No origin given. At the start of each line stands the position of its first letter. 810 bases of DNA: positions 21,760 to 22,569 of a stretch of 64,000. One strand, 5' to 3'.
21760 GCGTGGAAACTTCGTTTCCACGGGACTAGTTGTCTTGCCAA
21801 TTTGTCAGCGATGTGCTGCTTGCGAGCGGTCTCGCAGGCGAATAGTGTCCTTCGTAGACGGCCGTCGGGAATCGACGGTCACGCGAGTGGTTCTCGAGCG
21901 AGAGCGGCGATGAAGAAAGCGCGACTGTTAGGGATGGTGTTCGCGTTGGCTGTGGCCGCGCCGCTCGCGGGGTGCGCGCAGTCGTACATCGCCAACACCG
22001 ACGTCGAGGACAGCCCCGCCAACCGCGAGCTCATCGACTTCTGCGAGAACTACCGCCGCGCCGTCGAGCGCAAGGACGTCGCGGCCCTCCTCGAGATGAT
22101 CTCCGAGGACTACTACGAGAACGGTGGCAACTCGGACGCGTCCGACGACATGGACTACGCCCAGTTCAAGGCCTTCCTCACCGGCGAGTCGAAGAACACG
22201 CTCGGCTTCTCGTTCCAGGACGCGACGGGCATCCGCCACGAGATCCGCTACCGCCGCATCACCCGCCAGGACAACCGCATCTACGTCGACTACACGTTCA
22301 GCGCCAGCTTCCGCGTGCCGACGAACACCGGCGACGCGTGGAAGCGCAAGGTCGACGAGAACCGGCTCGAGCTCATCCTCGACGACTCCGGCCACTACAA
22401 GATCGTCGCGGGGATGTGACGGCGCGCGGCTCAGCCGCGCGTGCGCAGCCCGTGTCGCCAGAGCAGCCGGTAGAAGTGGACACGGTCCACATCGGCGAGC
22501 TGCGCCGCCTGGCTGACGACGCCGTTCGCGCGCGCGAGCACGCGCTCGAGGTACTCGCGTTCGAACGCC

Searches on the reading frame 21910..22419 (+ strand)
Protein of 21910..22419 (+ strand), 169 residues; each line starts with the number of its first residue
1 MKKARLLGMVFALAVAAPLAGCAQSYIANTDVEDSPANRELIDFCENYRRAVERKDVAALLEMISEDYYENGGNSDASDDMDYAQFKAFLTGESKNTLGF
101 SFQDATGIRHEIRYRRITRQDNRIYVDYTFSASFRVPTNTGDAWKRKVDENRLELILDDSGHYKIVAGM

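Call 60: search_solved_structures(query=A5, max_evalue=10, show_alignments=0)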
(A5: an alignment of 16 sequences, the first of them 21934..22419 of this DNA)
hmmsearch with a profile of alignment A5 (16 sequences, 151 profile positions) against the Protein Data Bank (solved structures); distinct sequences matched with E-value up to 10: 14.
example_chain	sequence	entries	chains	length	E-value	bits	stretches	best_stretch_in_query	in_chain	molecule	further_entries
4u1d_C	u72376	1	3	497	0.11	15.7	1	30-95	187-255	Eukaryotic translation initiation factor 3 subunit A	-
6gsm_o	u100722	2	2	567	0.14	15.3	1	30-95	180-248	Eukaryotic translation initiation factor 3 subunit A,Eukaryotic translation initiation fac | Eukaryotic translation initiation factor 3 subunit A,eIF3a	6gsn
3jap_o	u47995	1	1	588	0.15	15.2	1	30-95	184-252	eIF3a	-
1z73_A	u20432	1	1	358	0.4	13.9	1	25-63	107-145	protein ArnA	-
9v5h_G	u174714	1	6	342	0.42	13.8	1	25-63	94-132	Bifunctional polymyxin resistance protein ArnA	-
2bll_A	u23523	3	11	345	0.43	13.8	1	25-63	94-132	PROTEIN YFBG | UDP-4-amino-4-deoxy-L-arabinose formyltransferase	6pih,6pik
8ftn_A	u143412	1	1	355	0.45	13.7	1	25-63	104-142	Bifunctional UDP-4-amino-4-deoxy-L-arabinose formyltransferase/UDP-glucuronic acid oxidase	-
1z75_A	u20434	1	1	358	0.45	13.7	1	25-63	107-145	protein ArnA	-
1z74_A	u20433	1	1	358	0.45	13.7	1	25-63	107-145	protein ArnA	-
1z7b_A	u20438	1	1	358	0.45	13.7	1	25-63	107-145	protein ArnA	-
1u9j_A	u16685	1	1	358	0.45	13.7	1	25-63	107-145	Hypothetical protein yfbG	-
9n0l_A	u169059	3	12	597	0.91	12.7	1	47-112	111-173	Cyclic-di-AMP phosphodiesterase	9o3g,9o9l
7ood_z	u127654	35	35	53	0.97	12.6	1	12-49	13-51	50S ribosomal protein L33 1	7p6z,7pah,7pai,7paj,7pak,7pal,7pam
1z7e_A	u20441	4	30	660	0.99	12.6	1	25-63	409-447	protein ArnA | Bifunctional polymyxin resistance protein ArnA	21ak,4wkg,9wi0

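Call 61: search_protein_families(library=pfam, alignment_id=A5, max_evalue=1)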
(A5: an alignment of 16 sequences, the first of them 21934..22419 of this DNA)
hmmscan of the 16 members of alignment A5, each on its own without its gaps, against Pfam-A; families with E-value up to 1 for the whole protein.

A. member 1, window:21934-22419:+ (161 aa): 4 families
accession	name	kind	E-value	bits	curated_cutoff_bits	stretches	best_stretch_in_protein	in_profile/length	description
PF17221.8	COMMD1_N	-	0.0028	18.4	23.4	1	66-101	55-90/102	COMMD1 N-terminal domain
PF14534.12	DUF4440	-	0.024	15.5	25.2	1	38-74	6-43/107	Domain of unknown function (DUF4440)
PF12680.13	SnoaL_2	-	0.066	14.3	27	1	38-127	2-77/102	SnoaL-like domain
PF13474.12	SnoaL_3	-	0.21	12.4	22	0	37-131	5-90/121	SnoaL-like domain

B. families by the number of members that match (of 16 scanned): 10 families
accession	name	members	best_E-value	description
PF12680.13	SnoaL_2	8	0.013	SnoaL-like domain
PF13474.12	SnoaL_3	7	0.00062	SnoaL-like domain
PF04669.19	PBDC1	5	0.012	PBDC1 protein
PF17221.8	COMMD1_N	2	0.0028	COMMD1 N-terminal domain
PF04267.17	SoxD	1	0.011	Sarcosine oxidase, delta subunit family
PF14534.12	DUF4440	1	0.024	Domain of unknown function (DUF4440)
PF08332.16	CaMKII_AD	1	0.029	Calcium/calmodulin dependent protein kinase II association domain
PF24422.1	DUF7552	1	0.17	Domain of unknown function (DUF7552)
PF05620.16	TMEM208_SND2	1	0.25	SRP-independent targeting protein 2/TMEM208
PF23617.1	EF-hand_15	1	0.27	EF-hand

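Call 79: find_homologous_proteins(query=window:21910-22419:+, max_evalue=0.001)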
Query window:21910-22419:+ (169 aa): 609 proteins with E <= 0.001 among 689 candidates; the best 120 are listed.
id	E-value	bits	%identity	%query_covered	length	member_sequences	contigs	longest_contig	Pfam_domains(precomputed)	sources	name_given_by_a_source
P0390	2.5e-107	374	100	100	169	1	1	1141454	-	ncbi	ncbi:MAG: hypothetical protein U0271_10820 [Polyangiaceae bacterium]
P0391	3.2e-99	347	91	100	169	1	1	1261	-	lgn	-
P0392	4.7e-69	249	67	98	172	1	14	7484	-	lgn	-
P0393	1.4e-66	241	65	97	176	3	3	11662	-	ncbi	-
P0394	1.9e-66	241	62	100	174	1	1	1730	-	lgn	-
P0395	9.7e-65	235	64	95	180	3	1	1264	-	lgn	-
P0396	1.0e-64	235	62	99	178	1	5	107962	-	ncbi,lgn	-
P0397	1.6e-64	234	68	86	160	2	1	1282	-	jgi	jgi:hypothetical protein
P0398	2.7e-64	234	63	100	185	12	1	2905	-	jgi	jgi:hypothetical protein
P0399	2.8e-64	234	68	94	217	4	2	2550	-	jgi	jgi:hypothetical protein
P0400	4.1e-64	233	61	100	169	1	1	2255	-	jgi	jgi:hypothetical protein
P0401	6.1e-64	233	64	95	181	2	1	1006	-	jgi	jgi:hypothetical protein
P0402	6.4e-64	233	65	97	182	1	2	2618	-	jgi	jgi:hypothetical protein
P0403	1.2e-63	232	63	98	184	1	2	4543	-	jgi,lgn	-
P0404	1.7e-63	231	68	89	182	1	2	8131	-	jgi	jgi:hypothetical protein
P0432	1.1e-50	189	55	100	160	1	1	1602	PF12680.14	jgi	jgi:hypothetical protein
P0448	4.4e-49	184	57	88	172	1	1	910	PF13474.13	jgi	jgi:hypothetical protein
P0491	6.8e-48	180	54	100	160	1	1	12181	PF12680.14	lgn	-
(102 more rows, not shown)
